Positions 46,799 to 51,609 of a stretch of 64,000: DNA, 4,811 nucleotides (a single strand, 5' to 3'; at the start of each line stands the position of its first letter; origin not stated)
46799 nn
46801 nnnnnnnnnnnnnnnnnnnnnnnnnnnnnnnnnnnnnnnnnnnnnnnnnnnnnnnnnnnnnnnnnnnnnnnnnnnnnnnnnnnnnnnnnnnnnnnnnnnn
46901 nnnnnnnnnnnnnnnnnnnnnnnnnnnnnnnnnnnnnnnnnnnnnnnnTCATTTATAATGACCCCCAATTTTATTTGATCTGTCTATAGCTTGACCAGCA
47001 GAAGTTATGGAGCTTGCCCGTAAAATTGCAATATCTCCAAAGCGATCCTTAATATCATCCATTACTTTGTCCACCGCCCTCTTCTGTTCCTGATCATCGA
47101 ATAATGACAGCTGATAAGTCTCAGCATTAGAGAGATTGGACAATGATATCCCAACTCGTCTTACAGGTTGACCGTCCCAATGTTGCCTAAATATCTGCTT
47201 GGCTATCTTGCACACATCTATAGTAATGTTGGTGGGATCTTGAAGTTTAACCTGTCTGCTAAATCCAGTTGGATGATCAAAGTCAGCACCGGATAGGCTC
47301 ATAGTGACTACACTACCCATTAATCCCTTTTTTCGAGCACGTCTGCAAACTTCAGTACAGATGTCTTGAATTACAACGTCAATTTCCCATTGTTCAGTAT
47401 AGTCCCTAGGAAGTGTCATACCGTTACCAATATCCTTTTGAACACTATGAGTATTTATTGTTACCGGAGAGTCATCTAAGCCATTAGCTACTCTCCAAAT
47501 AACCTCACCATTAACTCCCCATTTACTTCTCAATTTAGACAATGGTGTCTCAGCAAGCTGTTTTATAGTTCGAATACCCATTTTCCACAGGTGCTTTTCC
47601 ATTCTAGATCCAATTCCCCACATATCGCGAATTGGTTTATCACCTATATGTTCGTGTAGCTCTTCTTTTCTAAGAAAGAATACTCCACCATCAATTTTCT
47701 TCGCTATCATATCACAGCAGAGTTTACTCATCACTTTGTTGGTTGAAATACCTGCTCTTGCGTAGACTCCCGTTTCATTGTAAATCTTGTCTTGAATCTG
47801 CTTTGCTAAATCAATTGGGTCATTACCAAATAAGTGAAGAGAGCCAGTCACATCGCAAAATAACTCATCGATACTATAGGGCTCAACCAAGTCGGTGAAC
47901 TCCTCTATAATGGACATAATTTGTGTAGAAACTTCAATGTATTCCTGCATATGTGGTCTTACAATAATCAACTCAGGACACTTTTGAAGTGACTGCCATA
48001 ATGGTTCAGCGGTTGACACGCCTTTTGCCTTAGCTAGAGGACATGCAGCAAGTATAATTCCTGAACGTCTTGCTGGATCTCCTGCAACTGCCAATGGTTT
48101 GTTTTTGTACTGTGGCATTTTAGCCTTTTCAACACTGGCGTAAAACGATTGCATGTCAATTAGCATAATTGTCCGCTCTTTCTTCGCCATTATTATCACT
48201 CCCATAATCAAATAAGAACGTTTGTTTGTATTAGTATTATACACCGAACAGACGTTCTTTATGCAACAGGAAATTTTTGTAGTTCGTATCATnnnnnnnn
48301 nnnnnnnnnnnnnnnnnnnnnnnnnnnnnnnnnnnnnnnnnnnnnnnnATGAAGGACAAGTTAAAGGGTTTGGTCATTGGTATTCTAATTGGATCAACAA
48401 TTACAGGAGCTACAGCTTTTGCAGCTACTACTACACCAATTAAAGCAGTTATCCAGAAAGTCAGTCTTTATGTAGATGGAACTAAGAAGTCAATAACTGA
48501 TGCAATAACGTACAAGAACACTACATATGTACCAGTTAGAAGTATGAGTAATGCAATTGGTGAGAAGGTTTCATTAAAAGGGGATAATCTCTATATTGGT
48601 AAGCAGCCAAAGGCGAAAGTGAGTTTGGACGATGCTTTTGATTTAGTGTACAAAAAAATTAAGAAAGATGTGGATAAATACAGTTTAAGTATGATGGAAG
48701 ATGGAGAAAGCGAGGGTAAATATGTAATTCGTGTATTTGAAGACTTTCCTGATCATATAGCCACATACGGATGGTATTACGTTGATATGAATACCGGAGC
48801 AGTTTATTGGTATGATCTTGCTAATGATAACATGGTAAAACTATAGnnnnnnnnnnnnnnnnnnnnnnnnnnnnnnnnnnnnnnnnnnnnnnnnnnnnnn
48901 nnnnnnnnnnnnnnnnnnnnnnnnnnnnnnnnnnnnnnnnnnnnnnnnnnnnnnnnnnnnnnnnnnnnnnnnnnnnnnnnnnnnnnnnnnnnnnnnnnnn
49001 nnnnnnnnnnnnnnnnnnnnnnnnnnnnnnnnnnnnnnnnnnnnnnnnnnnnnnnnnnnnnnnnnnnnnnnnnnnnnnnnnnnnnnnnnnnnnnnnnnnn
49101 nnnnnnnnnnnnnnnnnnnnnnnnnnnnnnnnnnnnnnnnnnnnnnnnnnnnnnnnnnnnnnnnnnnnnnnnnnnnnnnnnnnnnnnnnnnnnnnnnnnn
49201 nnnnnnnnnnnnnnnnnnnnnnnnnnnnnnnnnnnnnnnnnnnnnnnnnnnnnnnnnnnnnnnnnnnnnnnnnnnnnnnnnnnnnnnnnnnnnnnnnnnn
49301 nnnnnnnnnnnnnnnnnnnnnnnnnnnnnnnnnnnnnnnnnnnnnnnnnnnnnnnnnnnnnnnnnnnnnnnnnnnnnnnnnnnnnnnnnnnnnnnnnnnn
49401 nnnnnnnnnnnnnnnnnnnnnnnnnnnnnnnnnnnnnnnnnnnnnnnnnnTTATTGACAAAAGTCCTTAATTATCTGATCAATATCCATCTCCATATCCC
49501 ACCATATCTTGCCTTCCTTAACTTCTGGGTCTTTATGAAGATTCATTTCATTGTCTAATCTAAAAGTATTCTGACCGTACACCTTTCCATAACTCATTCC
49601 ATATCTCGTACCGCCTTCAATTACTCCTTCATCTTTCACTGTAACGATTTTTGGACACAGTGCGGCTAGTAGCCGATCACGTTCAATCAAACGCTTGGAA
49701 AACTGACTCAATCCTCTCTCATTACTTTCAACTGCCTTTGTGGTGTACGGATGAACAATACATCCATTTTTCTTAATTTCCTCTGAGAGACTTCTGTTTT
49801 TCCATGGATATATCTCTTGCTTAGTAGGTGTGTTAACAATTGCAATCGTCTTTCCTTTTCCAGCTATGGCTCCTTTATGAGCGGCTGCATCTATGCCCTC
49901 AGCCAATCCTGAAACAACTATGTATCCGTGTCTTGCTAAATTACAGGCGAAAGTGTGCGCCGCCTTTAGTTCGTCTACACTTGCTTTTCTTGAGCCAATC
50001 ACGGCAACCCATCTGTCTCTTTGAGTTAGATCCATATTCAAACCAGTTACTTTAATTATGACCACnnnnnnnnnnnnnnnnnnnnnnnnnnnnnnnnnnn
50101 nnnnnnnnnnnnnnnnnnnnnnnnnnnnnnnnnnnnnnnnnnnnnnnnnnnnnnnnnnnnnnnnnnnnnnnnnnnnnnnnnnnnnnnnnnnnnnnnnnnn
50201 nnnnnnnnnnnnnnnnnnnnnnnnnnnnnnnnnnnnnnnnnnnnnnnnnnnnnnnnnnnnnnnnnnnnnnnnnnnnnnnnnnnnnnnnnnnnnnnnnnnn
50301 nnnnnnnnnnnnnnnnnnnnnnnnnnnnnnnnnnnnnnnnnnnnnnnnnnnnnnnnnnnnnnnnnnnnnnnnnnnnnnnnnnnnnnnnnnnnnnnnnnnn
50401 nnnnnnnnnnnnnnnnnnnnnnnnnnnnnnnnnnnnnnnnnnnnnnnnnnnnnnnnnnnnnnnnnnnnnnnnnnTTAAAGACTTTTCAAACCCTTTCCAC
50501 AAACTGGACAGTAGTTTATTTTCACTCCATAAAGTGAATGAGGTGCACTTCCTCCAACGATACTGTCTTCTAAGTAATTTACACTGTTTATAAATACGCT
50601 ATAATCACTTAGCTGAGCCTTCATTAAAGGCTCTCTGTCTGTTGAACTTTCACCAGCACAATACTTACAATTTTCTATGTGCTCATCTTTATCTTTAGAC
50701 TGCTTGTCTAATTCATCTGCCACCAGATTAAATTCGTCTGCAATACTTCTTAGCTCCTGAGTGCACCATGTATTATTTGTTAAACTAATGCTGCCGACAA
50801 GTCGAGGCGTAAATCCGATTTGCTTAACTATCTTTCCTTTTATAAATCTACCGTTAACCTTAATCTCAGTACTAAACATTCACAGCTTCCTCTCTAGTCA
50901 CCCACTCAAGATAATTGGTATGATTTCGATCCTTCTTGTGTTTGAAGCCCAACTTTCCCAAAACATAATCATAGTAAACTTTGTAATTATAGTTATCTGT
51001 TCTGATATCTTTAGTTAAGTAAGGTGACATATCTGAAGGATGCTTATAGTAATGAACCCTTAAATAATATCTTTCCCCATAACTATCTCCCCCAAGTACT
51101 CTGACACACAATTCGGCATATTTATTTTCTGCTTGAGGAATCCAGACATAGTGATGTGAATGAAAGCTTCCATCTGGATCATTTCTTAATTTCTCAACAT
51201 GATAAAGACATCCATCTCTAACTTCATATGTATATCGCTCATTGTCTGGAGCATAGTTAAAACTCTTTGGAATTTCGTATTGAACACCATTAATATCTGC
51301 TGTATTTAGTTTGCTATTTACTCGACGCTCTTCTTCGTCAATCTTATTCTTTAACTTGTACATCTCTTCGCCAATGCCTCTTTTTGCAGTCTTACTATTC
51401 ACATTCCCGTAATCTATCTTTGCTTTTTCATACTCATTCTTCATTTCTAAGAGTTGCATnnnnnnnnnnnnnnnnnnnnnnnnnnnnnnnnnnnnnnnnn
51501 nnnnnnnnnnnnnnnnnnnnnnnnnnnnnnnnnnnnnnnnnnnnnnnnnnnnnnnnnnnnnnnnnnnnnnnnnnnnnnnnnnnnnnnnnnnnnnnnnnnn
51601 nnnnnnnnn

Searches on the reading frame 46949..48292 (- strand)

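Call 12: search_protein_families(library=phrogs, proteins=[window:46949-48292:-], max_evalue=0.001)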
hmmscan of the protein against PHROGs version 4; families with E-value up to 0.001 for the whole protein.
window:46949-48292:- (447 aa): 2 families
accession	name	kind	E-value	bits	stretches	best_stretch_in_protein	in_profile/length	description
phrog_1268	-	DNA, RNA and nucleotide metabolism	1.6e-115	387.4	1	40-447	2-415/425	DNA polymerase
phrog_14662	-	unknown function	5.2e-20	72.8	1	283-446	7-175/186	-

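Call 13: search_protein_families(library=pfam, proteins=[window:46949-48292:-], max_evalue=0.001)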
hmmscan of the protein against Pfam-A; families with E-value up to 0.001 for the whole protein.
window:46949-48292:- (447 aa): 4 families
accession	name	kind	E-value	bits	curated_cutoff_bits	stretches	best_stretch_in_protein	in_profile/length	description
PF00817.25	IMS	-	3.3e-46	157.3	23.2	1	45-194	1-148/148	impB/mucB/samB family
PF11799.13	IMS_C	-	1.4e-28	99.9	20.7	1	286-397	2-109/109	impB/mucB/samB family C-terminal domain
PF21999.2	IMS_HHH_1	-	4.4e-07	30.7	27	1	223-273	2-53/53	DNA polymerase-iota, thumb domain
PF11798.14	IMS_HHH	-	0.00014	22.4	24.4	0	210-240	2-32/32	IMS family HHH motif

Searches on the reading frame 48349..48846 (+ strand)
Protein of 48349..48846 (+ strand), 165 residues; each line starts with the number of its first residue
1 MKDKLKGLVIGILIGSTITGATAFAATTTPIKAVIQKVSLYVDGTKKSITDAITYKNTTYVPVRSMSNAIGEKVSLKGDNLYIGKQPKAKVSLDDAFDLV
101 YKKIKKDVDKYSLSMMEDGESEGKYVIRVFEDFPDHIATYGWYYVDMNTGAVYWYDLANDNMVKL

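Call 86: search_protein_families(library=pfam, proteins=[window:48349-48846:+], max_evalue=0.001)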
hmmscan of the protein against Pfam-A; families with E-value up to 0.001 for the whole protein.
window:48349-48846:+ (165 aa): 1 family
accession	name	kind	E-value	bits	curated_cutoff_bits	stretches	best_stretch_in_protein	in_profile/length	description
PF07833.16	Cu_amine_oxidN1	-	3.3e-05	24.2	24.2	1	27-80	49-103/108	Copper amine oxidase N-terminal domain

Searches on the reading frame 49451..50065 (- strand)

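Call 12: search_protein_families(library=phrogs, proteins=[window:49451-50065:-], max_evalue=0.001)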
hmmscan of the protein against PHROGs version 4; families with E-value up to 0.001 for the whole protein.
window:49451-50065:- (204 aa): 5 families
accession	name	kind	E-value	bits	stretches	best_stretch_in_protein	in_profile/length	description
phrog_4299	-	unknown function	1.7e-22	80.9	1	10-159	110-248/322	-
phrog_9185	-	unknown function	4e-21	76.3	1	12-137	79-194/257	-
phrog_768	-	DNA, RNA and nucleotide metabolism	8.9e-14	52.5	1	17-178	3-174/191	DprA-like DNA recombination-mediator protein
phrog_38708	-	unknown function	3.2e-13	50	1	19-107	203-290/410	-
phrog_30500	-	unknown function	8.3e-09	35.8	1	14-159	114-249/388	-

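Call 13: search_protein_families(library=pfam, proteins=[window:49451-50065:-], max_evalue=0.001)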
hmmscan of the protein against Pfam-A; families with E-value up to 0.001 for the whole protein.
window:49451-50065:- (204 aa): 2 families
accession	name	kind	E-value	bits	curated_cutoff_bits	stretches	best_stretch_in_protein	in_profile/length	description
PF02481.21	DNA_processg_A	-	1.8e-29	102.9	29.6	1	7-175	34-192/212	DNA recombination-mediator protein A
PF18306.6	LDcluster4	-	1.4e-07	31.7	26.3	1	19-83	3-68/151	SLOG cluster4 family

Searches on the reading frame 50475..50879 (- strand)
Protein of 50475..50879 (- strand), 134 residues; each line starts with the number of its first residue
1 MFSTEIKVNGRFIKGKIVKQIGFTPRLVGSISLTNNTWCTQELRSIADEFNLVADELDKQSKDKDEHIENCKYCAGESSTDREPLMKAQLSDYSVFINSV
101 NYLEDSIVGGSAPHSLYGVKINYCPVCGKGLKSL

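Call 12: search_protein_families(library=phrogs, proteins=[window:50475-50879:-], max_evalue=0.001)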
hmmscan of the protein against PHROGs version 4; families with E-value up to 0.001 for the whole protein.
window:50475-50879:- (134 aa): 4 families
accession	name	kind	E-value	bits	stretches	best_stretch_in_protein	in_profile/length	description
phrog_1494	-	unknown function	2.3e-09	37.8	1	50-132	132-210/226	-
phrog_4030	-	unknown function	4.4e-06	27.8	1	61-133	6-79/85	-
phrog_26424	-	unknown function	2.5e-05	25.1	1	1-61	1-62/77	-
phrog_33828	-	unknown function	0.00077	20.4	0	115-132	35-52/58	-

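Call 13: search_protein_families(library=pfam, proteins=[window:50475-50879:-], max_evalue=0.001)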
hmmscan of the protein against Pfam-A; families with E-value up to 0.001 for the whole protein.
window:50475-50879:- (134 aa): 0 families

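Call 42: find_encoding_contigs(protein=window:50475-50879:-, flank=2500, max_places=10)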
Protein window:50475-50879:- (134 aa): 2 contigs read that carry it; 2 places shown.
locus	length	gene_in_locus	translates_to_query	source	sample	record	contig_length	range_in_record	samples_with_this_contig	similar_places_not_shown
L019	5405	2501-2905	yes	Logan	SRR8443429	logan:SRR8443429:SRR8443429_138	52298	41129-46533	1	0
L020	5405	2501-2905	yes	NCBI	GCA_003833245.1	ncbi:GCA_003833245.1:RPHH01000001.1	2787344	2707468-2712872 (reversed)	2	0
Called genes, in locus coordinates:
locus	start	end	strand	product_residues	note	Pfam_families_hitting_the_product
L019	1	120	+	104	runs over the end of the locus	-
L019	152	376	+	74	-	-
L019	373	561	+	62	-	-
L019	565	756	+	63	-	-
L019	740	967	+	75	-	-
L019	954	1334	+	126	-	-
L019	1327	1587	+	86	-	-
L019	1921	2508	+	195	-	-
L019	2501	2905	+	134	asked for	-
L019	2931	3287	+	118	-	-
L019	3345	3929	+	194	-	PF02481:DNA_processg_A, PF18306:LDcluster4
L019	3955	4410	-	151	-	-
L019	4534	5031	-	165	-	-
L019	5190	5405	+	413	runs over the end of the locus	PF00817:IMS, PF21999:IMS_HHH_1 (weak), PF11799:IMS_C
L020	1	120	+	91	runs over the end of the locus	-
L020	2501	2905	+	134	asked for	-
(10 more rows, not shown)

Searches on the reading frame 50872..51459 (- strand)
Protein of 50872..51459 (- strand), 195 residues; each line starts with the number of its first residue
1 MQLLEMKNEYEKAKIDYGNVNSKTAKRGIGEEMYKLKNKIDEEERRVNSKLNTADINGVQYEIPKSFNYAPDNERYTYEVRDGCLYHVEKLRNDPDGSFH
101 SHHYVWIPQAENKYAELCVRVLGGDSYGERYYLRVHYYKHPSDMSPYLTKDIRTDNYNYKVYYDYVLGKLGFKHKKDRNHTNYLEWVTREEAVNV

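Call 12: search_protein_families(library=phrogs, proteins=[window:50872-51459:-], max_evalue=0.001)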
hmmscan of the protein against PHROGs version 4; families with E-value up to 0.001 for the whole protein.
window:50872-51459:- (195 aa): 0 families

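Call 13: search_protein_families(library=pfam, proteins=[window:50872-51459:-], max_evalue=0.001)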
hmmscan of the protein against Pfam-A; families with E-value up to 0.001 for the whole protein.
window:50872-51459:- (195 aa): 0 families

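Call 14: search_dna_similar(query=window:50872-51459:-, collection=phages, mode=protein, max_rows=40)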
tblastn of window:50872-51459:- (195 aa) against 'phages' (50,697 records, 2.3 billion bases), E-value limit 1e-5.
No match.

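Call 16: find_related_loci(query=window:50872-51459:-, collection=viral_contigs, flank=4000)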
Query window:50872-51459:- (195 aa) in viral_contigs; peptide patterns used: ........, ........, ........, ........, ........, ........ (x = any residue, [..] = any of these).
14 stretches matched a pattern; 2 encode a relative of the query (tblastn E <= 1e-3); 2 distinct loci.
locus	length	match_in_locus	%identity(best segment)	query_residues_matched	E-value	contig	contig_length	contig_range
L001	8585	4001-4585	88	1-195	2e-118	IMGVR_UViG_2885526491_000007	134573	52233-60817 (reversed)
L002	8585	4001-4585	86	1-195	9e-117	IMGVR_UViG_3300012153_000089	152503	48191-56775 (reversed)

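Call 21: find_related_loci(query=window:50872-51459:-, collection=genome_contigs, flank=4000)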
Query window:50872-51459:- (195 aa) in genome_contigs; peptide patterns used: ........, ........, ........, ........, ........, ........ (x = any residue, [..] = any of these).
75 stretches matched a pattern; 3 encode a relative of the query (tblastn E <= 1e-3); 3 distinct loci.
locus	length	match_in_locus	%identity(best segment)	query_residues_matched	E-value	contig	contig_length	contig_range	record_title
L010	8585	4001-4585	86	1-195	2e-116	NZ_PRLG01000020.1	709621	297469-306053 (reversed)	Paenibacillus illinoisensis strain E3 NODE_121_length_709581_cov_251.871002, whole genome shotgun sequence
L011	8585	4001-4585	78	1-195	3e-105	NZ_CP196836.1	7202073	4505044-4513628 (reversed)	Paenibacillus sp. QZ-Y1 chromosome, complete genome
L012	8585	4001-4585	79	1-195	9e-109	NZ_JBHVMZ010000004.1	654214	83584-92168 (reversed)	Paenibacillus sp. NPDC057886 NPDC057886_T32_C2.ctg-0004, whole genome shotgun sequence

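Call 22: find_encoding_contigs(protein=window:50872-51459:-, flank=3000, max_places=10)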
Protein window:50872-51459:- (195 aa): 2 contigs read that carry it; 2 places shown.
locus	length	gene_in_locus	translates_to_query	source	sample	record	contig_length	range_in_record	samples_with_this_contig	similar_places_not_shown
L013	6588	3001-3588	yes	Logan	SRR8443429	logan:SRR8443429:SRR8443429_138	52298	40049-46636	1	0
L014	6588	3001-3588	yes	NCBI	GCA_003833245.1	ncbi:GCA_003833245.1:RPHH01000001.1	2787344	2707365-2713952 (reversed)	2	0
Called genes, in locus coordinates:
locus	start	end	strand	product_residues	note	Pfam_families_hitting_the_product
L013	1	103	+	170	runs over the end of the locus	PF05565:Sipho_Gp157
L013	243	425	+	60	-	-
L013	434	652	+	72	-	-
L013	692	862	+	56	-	-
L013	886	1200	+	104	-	-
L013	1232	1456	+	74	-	-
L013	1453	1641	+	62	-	-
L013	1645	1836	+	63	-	-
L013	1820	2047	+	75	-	-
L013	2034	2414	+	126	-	-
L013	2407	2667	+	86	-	-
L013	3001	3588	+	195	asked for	-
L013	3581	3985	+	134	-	-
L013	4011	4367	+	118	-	-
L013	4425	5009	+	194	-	PF02481:DNA_processg_A, PF18306:LDcluster4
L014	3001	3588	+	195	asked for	-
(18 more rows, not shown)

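Call 43: find_homologous_proteins(query=window:50872-51459:-, max_evalue=1e-20)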
Query window:50872-51459:- (195 aa): 9 proteins with E <= 1e-20 among 45 candidates.
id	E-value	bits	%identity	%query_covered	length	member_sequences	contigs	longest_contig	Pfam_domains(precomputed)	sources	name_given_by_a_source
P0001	1.8e-111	389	86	100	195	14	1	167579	-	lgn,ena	-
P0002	3.8e-103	361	79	100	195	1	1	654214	-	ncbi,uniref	ncbi:hypothetical protein ACFVQB_14410 [Paenibacillus sp. NPDC057886]|uniref:hypothetical protein n=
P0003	2.0e-99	349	78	100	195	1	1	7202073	-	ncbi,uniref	ncbi:hypothetical protein [Paenibacillus sp. QZ-Y1]|uniref:hypothetical protein n=1 Tax=Paenibacillu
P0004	1.9e-78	281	64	97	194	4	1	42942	-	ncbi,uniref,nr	ncbi:hypothetical protein [Paenibacillus lautus]|uniref:hypothetical protein n=1 Tax=Paenibacillus l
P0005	1.0e-75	272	62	100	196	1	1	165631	-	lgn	-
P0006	3.0e-72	261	60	95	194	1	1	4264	-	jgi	jgi:hypothetical protein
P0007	5.1e-69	250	61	94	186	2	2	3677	-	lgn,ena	-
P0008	1.0e-68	249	57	98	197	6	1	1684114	-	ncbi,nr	ncbi:hypothetical protein J2W97_001285 [Paenibacillus jamilae]|nr:hypothetical protein [Paenibacillu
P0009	1.7e-65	239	65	82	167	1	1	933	-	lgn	-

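Call 44: list_cluster_members(proteins=[window:50872-51459:-, P0001])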
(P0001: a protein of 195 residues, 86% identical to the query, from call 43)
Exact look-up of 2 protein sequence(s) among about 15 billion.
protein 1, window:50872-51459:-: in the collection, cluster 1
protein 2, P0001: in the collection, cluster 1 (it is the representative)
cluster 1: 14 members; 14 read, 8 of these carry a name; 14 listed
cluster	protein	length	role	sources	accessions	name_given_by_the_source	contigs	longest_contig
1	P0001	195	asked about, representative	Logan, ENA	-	-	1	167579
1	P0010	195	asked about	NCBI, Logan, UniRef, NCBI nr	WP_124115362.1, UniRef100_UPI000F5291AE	hypothetical protein [Paenibacillus xylanexedens] | hypothetical protein n=1 Tax=Paenibacillus xylanexedens TaxID=528191 RepID=UPI000F5291AE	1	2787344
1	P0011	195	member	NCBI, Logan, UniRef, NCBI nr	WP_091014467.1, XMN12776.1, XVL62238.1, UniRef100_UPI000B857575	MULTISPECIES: hypothetical protein [Paenibacillus] | hypothetical protein n=1 Tax=Paenibacillus TaxID=44249 RepID=UPI000B857575 | hypothetical protein [Paenibacillus amylolyticus]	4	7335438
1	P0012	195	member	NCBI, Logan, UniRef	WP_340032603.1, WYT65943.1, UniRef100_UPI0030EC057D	hypothetical protein NSQ20_12120 [Paenibacillus sp. FSL K6-1122] | hypothetical protein n=1 Tax=Paenibacillus sp. FSL K6-1122 TaxID=2954512 ...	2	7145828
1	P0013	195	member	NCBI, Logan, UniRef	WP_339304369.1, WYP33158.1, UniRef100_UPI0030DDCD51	hypothetical protein NST33_18010 [Paenibacillus sp. FSL L8-0435] | hypothetical protein n=1 Tax=Paenibacillus sp. FSL L8-0435 TaxID=2954618 ...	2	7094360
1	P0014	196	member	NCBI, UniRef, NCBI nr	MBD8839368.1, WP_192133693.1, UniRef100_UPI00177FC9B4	hypothetical protein IFU39_16270 [Paenibacillus sp. CFBP 13594] | hypothetical protein n=1 Tax=Paenibacillus sp. CFBP 13594 TaxID=2774037 ... | hypothetical protein [Paenibacillus sp. CFBP 13594]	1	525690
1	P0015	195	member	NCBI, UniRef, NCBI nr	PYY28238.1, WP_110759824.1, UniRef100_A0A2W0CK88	hypothetical protein [Paenibacillus illinoisensis] | Uncharacterized protein n=1 Tax=Paenibacillus illinoisensis TaxID=59845 ...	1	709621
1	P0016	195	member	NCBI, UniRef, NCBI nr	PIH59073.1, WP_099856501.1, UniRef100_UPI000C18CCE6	hypothetical protein [Paenibacillus sp. LK1] | hypothetical protein n=1 Tax=Paenibacillus sp. LK1 TaxID=2053014 RepID=UPI000C18CCE6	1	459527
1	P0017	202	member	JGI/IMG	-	hypothetical protein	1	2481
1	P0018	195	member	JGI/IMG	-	-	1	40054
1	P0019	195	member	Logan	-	-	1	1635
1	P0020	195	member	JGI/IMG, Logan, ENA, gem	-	-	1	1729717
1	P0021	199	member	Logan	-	-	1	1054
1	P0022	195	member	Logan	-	-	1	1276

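Call 46: find_encoding_contigs(protein=P0001, flank=2500, max_places=4)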
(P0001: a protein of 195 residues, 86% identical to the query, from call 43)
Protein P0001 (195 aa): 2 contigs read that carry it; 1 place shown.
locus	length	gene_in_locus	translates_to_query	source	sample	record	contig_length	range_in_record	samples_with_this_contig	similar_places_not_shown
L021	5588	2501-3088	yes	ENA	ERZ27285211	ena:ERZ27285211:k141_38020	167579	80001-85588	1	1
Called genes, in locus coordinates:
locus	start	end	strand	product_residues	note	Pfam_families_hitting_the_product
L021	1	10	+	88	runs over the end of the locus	-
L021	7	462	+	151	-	PF01661:Macro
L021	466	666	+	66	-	-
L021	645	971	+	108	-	-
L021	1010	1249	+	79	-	-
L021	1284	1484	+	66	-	-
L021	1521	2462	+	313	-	-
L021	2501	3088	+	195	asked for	-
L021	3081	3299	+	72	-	-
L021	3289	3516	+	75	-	-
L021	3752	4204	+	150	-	-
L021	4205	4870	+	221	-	PF06908:YpsA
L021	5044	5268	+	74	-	-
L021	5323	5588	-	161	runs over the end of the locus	-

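Call 47: find_encoding_contigs(protein=P0016, flank=2500, max_places=4)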
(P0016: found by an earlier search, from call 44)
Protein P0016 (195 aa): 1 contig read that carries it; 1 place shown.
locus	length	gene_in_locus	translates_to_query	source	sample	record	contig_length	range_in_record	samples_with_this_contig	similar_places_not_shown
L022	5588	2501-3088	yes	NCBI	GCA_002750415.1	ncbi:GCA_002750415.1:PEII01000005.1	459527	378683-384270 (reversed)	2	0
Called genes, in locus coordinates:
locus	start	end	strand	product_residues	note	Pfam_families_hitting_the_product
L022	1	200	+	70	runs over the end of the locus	-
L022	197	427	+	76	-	-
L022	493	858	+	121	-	-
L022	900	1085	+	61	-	-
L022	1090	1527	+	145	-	PF01661:Macro (weak)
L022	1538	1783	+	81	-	-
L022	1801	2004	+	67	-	-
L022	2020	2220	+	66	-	-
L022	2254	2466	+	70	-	-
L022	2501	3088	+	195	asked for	-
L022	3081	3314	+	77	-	-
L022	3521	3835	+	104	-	-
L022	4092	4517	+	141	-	-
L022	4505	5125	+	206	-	PF02481:DNA_processg_A, PF18306:LDcluster4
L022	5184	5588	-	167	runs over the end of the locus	-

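Call 48: find_encoding_contigs(protein=P0014, flank=2500, max_places=4)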
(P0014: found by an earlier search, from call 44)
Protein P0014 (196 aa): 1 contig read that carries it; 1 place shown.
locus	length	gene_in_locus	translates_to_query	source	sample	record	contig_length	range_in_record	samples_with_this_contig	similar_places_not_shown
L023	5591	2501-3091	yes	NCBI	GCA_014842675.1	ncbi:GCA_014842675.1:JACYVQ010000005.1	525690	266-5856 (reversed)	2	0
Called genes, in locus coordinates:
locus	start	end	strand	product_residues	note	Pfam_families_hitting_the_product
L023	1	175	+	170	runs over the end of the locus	PF05565:Sipho_Gp157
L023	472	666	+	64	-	-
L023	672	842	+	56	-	-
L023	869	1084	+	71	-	-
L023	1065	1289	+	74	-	-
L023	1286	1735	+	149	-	PF01661:Macro (weak)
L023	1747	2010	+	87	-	-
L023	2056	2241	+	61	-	-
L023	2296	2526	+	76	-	-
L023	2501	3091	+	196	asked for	-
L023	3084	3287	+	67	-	-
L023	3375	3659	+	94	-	-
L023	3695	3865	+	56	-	-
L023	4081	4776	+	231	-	PF06908:YpsA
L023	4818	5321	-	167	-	-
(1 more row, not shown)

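Call 49: find_encoding_contigs(protein=P0011, flank=2500, max_places=4)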
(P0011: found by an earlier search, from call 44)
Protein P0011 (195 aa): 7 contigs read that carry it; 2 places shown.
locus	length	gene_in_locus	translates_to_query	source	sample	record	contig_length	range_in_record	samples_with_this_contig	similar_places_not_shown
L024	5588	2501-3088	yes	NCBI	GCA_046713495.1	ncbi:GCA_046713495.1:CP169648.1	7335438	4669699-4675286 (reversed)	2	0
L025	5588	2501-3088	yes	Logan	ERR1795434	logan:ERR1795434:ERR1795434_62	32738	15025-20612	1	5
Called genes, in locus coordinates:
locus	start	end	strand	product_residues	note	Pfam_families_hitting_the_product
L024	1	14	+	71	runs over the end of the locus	-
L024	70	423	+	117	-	-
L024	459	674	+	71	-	-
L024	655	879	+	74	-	-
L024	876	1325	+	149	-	-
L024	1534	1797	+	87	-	-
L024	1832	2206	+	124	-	PF09643:YopX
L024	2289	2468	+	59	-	-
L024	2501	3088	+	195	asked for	-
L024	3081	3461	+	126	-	-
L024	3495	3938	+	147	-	-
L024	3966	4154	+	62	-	-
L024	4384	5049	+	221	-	PF06908:YpsA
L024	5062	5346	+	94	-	-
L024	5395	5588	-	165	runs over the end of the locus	-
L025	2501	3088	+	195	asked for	-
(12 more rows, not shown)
